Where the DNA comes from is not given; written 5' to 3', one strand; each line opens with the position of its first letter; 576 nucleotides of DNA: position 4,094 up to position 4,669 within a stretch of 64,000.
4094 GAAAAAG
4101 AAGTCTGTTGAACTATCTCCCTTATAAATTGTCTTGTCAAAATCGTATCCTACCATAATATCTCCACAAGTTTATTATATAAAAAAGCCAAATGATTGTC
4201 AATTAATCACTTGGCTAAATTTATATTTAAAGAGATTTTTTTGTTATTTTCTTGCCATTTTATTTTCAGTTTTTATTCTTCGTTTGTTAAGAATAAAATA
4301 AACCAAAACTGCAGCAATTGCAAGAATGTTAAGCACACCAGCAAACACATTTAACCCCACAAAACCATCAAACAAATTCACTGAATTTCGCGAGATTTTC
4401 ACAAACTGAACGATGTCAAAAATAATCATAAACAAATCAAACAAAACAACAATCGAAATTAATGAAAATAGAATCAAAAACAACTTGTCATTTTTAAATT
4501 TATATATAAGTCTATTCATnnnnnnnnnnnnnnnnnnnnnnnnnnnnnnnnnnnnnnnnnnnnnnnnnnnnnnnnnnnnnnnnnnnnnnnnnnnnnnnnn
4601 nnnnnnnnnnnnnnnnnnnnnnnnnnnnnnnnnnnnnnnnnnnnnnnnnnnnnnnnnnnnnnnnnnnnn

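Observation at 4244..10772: Tightly coupled five-gene operon: decoding-deficient release-factor homologue, SF1 helicase, coiled-coil protein, beta-helix membrane protein, small membrane protein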

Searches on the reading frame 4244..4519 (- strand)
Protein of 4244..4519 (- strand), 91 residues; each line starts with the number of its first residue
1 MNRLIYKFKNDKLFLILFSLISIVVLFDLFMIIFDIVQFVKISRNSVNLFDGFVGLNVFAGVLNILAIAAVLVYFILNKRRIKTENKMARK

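Call 3: search_protein_families(library=pfam, proteins=[window:4244-4519:-], max_evalue=0.1)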
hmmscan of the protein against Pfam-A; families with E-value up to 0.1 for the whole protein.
window:4244-4519:- (91 aa): 4 families
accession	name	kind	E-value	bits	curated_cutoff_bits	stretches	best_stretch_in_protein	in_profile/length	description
PF00953.26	Glycos_transf_4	-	0.0034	17.8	27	1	24-74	58-108/160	Glycosyl transferase family 4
PF25807.1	Clarin-2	-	0.0054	17.1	27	1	9-73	89-153/202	Clarin-2-like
PF03706.18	LPG_synthase_TM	-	0.0059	16.5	33.4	1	23-88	115-178/302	Lysylphosphatidylglycerol synthase TM region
PF06157.16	DUF973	-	0.019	14.6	26.4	1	6-78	6-80/309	Protein of unknown function (DUF973)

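Call 4: search_protein_families(library=ncbifam, proteins=[window:4244-4519:-], max_evalue=0.1)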
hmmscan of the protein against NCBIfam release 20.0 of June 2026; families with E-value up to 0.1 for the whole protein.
window:4244-4519:- (91 aa): 3 families
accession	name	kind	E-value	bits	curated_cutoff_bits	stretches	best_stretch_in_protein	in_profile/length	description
TIGR00445.1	mraY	equivalog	0.0013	18.2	192.05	1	5-74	111-178/321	phospho-N-acetylmuramoyl-pentapeptide-transferase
NF045849.1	ICE_MMCAP2_0565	equivalog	0.014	15.1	40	0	58-91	16-50/80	Mbov_0395 family pilin-like conjugal transfer protein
NF033218.1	anchor_AmaP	equivalog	0.063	13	55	1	11-81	5-77/166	alkaline shock response membrane anchor protein AmaP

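Call 5: search_protein_families(library=padloc, proteins=[window:4244-4519:-], max_evalue=0.1)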
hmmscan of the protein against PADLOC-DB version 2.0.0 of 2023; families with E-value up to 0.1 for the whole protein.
window:4244-4519:- (91 aa): 0 families
